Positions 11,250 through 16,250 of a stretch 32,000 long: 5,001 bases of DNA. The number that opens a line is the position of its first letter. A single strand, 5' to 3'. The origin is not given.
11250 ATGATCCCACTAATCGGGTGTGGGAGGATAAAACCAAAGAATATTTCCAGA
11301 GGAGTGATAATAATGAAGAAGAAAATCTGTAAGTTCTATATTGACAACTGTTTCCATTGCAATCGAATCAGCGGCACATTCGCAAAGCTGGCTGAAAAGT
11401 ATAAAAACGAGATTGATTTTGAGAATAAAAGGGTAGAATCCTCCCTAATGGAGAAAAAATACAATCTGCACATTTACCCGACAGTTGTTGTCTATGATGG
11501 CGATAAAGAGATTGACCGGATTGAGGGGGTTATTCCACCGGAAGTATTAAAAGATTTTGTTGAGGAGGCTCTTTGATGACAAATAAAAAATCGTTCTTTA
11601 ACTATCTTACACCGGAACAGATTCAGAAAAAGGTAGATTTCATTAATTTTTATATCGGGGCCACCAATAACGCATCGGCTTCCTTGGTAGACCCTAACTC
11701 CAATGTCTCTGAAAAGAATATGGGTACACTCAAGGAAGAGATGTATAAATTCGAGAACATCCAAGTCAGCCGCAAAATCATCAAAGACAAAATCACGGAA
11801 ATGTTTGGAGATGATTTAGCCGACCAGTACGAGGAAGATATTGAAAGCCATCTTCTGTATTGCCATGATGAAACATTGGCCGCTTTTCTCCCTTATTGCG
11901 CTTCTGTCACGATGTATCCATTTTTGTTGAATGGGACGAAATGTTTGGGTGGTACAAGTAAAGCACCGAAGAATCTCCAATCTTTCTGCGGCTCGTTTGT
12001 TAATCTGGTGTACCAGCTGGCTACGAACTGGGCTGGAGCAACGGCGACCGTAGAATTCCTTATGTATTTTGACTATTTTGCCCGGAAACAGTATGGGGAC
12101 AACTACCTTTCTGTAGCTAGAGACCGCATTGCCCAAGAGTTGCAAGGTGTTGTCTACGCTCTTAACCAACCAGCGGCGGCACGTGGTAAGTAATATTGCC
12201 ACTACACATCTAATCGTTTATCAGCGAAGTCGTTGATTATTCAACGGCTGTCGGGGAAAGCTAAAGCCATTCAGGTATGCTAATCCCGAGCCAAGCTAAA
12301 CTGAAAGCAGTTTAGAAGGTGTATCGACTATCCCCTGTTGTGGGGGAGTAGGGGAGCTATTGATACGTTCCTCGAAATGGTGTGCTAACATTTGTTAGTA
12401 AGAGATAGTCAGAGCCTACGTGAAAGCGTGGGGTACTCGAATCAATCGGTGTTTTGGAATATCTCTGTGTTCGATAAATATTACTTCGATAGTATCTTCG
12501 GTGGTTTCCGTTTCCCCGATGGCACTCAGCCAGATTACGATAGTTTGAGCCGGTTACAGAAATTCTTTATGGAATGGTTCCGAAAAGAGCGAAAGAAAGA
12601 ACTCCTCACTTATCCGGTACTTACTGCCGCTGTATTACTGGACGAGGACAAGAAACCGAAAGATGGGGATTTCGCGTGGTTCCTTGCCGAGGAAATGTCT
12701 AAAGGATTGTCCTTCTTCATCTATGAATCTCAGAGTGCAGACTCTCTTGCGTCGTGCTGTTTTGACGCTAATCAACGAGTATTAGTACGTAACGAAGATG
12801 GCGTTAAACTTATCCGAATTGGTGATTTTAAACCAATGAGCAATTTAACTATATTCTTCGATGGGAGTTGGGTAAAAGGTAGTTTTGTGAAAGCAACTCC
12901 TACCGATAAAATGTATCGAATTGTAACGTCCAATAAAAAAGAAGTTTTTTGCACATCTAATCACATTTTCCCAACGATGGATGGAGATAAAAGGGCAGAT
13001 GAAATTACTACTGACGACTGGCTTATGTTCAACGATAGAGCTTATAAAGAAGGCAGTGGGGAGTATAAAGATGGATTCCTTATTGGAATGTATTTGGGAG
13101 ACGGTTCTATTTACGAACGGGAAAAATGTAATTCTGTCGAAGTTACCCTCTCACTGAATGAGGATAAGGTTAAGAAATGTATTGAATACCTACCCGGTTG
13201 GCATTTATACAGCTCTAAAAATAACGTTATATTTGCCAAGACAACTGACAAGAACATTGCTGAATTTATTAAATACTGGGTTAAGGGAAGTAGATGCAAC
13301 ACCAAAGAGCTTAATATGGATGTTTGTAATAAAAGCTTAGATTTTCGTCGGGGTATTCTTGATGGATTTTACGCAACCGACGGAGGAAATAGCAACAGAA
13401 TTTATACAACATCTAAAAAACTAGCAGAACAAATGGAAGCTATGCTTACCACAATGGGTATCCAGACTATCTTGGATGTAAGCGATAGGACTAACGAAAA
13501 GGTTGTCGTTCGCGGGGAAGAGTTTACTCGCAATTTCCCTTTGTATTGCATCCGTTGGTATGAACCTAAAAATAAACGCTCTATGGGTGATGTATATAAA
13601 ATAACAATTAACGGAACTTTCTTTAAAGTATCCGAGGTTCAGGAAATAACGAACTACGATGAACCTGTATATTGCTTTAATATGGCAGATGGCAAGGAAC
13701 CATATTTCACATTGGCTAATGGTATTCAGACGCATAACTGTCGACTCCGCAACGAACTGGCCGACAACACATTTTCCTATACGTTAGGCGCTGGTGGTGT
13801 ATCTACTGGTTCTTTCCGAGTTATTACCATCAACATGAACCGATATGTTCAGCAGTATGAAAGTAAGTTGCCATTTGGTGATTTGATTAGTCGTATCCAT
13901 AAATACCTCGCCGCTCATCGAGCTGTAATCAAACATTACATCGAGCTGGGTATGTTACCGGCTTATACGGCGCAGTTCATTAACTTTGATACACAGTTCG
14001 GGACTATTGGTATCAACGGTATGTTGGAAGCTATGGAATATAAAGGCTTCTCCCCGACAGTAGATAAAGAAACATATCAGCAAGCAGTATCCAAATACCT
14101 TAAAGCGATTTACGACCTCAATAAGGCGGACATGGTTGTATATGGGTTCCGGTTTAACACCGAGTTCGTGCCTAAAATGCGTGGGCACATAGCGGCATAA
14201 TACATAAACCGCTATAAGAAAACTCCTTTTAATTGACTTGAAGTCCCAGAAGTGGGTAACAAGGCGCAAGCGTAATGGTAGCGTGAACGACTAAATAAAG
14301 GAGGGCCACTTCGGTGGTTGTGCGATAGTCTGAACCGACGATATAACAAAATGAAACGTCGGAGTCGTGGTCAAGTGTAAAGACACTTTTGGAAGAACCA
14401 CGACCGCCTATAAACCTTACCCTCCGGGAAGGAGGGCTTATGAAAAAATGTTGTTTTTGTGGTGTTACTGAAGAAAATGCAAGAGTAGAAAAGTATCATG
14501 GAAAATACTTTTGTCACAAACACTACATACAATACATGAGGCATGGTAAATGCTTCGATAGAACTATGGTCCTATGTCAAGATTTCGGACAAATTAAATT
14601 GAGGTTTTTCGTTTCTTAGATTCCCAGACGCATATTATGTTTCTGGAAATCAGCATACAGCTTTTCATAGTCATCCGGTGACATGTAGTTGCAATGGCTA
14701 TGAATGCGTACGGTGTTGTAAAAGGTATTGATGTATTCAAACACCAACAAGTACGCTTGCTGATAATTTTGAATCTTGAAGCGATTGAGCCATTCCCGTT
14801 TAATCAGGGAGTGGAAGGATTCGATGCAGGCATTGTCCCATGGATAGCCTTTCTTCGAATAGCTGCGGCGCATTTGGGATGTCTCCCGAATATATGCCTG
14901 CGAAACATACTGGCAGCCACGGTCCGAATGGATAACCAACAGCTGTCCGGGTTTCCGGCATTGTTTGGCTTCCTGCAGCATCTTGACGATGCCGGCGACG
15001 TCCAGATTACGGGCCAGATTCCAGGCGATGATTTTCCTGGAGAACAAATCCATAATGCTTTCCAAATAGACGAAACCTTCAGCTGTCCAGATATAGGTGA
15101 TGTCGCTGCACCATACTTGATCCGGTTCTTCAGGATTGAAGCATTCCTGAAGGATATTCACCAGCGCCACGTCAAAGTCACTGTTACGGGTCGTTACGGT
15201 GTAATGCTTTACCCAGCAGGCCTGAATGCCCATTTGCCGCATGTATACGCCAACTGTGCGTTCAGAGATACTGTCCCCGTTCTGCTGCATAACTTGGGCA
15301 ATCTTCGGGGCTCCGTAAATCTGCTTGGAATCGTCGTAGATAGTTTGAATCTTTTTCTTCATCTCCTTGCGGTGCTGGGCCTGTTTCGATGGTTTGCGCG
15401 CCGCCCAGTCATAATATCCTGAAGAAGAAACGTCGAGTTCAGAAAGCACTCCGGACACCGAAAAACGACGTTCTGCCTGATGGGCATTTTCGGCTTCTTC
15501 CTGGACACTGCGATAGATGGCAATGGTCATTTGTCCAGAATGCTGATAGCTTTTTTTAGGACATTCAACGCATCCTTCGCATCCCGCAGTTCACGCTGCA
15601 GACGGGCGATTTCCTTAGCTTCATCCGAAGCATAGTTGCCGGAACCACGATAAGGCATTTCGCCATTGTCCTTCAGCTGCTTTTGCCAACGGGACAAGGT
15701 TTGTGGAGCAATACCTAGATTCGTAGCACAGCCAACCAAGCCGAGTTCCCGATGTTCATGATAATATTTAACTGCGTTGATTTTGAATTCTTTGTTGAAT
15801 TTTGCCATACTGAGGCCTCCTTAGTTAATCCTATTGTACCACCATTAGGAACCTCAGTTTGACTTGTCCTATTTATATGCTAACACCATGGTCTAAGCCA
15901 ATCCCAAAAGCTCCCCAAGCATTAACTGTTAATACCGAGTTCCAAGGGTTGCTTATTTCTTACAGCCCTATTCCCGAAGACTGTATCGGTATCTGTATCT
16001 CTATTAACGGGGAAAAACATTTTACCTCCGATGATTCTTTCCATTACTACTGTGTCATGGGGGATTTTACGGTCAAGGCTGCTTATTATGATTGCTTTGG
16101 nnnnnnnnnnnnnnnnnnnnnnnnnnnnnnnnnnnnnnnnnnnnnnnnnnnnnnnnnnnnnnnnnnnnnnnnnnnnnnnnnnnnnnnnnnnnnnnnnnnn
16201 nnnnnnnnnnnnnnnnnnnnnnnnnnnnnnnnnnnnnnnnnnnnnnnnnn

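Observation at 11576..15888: nrdD carries four nested or stacked selfish elements: intron, intein, a second intron with an HNH gene, and an IS inside that HNH gene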

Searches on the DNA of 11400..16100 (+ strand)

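Call 3: search_rna_families(source=window, start=11400, end=16100, threshold=evalue, max_evalue=10, show_alignments=4)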
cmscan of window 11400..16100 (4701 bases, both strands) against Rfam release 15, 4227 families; matches with E-value up to 10: 6.
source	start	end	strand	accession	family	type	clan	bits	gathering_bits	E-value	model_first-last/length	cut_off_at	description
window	12178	12432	+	RF00028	Intron_gpI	Intron;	-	35.1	50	2.1e-06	1-253/253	no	Group I catalytic intron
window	11842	11908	+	RF00324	snoMBII-202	Gene; snRNA; snoRNA; CD-box;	-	19.1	40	1.8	1-84/84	no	Small nucleolar RNA MBII-202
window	14941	15011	+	RF00642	mir-23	Gene; miRNA;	-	19.1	52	2.2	1-73/73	no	mir-23 microRNA precursor family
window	11515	11573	-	RF00192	BLV_package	Cis-reg;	-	17.2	70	2.8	1-55/55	no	Bovine leukaemia virus RNA packaging signal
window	13150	13185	+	RF01153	sn3060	Gene; snRNA; snoRNA; CD-box;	-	17.2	45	8.1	27-62/67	no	Small nucleolar RNA sn3060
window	15349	15366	-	RF01128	sR43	Gene; snRNA; snoRNA; CD-box;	-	13.5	45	6.4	1-56/56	no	Small nucleolar RNA sR42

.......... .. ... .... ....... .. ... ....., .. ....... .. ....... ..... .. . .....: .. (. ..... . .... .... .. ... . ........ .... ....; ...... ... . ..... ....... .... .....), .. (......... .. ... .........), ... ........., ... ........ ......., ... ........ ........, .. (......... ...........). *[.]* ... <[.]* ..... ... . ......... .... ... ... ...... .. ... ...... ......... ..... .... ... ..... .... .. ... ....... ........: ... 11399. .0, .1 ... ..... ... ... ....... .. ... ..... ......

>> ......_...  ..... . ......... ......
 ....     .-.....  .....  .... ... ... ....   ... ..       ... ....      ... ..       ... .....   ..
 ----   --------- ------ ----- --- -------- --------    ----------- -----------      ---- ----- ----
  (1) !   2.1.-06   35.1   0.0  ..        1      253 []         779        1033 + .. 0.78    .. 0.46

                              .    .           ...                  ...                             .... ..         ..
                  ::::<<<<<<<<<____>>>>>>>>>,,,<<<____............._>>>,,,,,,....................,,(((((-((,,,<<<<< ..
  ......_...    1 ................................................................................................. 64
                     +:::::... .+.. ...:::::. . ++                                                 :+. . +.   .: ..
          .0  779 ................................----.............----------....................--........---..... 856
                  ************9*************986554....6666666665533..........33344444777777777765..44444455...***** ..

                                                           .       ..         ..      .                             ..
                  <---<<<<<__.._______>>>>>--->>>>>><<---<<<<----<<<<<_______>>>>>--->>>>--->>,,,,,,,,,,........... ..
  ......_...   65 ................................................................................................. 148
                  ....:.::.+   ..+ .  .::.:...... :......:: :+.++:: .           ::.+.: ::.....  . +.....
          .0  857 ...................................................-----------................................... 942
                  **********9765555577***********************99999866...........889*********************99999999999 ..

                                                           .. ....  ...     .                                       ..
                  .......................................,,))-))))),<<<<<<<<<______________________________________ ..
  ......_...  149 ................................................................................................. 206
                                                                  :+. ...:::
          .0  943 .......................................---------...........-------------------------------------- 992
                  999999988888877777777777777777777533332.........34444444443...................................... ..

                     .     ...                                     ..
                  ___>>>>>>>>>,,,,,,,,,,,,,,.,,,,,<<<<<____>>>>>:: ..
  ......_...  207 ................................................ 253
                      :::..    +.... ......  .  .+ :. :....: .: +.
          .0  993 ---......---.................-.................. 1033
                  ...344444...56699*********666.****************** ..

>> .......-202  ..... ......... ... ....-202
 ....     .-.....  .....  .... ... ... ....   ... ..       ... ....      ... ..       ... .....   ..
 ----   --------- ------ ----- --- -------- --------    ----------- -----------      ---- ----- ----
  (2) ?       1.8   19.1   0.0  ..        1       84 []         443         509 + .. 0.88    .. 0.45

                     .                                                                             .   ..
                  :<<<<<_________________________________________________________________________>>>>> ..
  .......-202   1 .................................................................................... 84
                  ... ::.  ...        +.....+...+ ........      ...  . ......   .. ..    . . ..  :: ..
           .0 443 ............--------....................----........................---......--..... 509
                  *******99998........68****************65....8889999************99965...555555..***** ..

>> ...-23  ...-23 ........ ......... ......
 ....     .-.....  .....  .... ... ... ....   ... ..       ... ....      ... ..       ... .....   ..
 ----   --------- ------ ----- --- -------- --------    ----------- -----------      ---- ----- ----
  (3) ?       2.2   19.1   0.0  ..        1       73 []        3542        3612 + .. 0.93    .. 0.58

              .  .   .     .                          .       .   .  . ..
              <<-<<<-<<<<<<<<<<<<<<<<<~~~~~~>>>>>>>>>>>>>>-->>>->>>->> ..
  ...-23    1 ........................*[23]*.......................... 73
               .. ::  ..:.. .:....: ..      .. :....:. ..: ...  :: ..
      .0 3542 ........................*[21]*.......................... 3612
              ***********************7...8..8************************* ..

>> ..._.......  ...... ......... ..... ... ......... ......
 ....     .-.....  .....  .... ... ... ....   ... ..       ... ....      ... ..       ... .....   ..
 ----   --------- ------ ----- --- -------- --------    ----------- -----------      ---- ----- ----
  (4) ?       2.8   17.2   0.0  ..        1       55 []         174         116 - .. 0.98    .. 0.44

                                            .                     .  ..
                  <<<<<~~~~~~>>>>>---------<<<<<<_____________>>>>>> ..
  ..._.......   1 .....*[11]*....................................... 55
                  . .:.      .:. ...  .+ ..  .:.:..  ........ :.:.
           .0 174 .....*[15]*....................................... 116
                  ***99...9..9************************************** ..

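Call 22: search_dna_similar(query=window:14160-14566:+, collection=phages, mode=distant, max_rows=25)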
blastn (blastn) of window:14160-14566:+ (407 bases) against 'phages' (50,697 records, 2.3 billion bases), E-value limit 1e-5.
Records with a match: 1; places in all: 1; records where one place covers at least 80% of the query: 0.
Best place of each record, by identity: 60-80% 1.
By first word of the organism name: Caudoviricetes 1.
By host as written in the record: - 1.
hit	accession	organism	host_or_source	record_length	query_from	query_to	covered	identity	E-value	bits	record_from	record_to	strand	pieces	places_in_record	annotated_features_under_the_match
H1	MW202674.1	Caudoviricetes sp.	Manatee Spring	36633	60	176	29%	72.1%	5e-6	57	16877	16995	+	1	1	hypothetical protein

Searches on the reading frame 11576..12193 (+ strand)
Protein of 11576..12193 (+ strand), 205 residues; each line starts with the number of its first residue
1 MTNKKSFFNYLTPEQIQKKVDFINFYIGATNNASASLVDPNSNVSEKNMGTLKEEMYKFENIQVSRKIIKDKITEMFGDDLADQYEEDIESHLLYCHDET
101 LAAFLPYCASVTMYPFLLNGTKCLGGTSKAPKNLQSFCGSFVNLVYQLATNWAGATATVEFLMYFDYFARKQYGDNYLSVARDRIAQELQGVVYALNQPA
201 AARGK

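Call 45: find_encoding_contigs(protein=window:11576-12193:+, flank=10000, max_places=10)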
Protein window:11576-12193:+ (205 aa): 23 contigs read that carry it; 8 places shown.
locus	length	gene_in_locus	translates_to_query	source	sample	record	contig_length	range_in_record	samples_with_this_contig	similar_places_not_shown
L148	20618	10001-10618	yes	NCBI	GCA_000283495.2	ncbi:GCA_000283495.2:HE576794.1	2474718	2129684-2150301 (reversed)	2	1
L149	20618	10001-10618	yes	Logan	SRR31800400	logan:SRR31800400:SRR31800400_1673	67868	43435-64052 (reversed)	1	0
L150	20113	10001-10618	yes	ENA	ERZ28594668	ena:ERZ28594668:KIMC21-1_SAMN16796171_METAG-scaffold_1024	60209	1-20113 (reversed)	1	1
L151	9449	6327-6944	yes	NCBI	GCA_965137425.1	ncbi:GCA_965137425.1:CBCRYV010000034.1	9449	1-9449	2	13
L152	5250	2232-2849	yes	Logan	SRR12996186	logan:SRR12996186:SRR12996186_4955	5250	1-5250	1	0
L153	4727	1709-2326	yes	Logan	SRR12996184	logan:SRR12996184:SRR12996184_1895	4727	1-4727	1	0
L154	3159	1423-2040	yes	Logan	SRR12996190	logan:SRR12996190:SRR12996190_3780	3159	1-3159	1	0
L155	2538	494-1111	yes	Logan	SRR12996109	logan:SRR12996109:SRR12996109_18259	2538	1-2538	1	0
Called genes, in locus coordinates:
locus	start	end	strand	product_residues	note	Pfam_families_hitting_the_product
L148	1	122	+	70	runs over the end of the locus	-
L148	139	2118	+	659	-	PF01807:Zn_ribbon_DnaG, PF08275:DNAG_N, PF13155:Toprim_2, PF13662:Toprim_4 (weak), PF03796:DnaB_C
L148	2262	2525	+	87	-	-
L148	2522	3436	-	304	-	PF13276:HTH_21, PF00665:rve, PF13683:rve_3, PF13333:rve_2 (weak)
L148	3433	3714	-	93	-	PF01527:HTH_Tnp_1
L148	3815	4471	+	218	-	-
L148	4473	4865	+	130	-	-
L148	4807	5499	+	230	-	-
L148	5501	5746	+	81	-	-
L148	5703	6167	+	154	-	-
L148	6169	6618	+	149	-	PF00692:dUTPase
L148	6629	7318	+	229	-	PF01555:N6_N4_Mtase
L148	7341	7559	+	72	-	-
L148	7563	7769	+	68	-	-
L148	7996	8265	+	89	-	PF11753:DUF3310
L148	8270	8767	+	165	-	-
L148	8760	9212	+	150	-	-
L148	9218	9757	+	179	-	-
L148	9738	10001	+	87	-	PF00085:Thioredoxin, PF13098:Thioredoxin_2 (weak)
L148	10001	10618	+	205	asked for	PF13597:NRDD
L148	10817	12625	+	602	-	PF14890:Intein_splicing, PF14528:LAGLIDADG_3 (faint), PF13597:NRDD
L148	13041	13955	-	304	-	PF13276:HTH_21, PF00665:rve, PF13683:rve_3, PF13333:rve_2 (weak)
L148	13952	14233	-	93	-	PF01527:HTH_Tnp_1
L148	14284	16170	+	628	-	-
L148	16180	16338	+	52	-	-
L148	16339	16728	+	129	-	-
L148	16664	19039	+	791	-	-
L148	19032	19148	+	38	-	-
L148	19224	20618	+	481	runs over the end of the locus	-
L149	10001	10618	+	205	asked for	PF13597:NRDD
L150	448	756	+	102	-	-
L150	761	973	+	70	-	-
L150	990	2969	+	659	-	PF01807:Zn_ribbon_DnaG, PF08275:DNAG_N, PF13155:Toprim_2, PF13662:Toprim_4 (weak), PF03796:DnaB_C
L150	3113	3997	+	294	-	-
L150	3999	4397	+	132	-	-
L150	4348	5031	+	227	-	-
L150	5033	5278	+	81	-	-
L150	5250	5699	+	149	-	-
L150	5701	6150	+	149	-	PF00692:dUTPase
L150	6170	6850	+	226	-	PF01555:N6_N4_Mtase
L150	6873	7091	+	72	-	-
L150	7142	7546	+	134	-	-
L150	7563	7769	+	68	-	-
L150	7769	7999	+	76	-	-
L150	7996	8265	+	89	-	PF11753:DUF3310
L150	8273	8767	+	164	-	-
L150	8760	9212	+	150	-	-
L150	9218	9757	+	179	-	-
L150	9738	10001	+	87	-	PF00085:Thioredoxin, PF13098:Thioredoxin_2 (weak)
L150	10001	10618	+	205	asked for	PF13597:NRDD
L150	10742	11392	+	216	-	PF01541:GIY-YIG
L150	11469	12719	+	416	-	PF13597:NRDD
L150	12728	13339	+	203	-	-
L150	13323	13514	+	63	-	-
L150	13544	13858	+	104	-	-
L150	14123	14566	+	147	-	-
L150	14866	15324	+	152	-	PF03592:Terminase_2 (weak)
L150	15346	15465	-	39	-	-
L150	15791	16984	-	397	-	PF00176:SNF2-rel_dom, PF00270:DEAD (faint), PF04851:ResIII (faint), PF00271:Helicase_C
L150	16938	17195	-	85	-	-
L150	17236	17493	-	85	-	-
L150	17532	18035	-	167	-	-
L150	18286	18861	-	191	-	PF09669:Phage_pRha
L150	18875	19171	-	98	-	-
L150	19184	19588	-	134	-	-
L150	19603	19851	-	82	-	-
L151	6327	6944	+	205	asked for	PF13597:NRDD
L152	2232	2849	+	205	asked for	PF13597:NRDD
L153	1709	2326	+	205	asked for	PF13597:NRDD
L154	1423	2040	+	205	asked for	PF13597:NRDD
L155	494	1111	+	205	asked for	PF13597:NRDD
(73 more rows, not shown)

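Call 56: search_protein_families(library=pfam, proteins=[L150:10742-11392:+], max_evalue=0.001)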
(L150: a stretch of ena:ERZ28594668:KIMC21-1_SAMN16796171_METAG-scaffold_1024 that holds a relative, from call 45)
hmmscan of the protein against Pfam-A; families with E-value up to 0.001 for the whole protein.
L150:10742-11392:+ (216 aa): 3 families
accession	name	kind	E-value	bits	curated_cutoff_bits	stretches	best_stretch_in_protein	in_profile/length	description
PF01541.30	GIY-YIG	-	1.6e-10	41.5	22.6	1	1-89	2-77/78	GIY-YIG catalytic domain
PF19835.5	SegE_GIY-YIG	-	0.00035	21.2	25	0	2-80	19-104/123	Putative endonuclease segE, GIY-YIG domain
PF13542.12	HTH_Tnp_ISL3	-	0.00041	20.2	27.4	0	182-205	23-46/51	Helix-turn-helix domain of transposase family ISL3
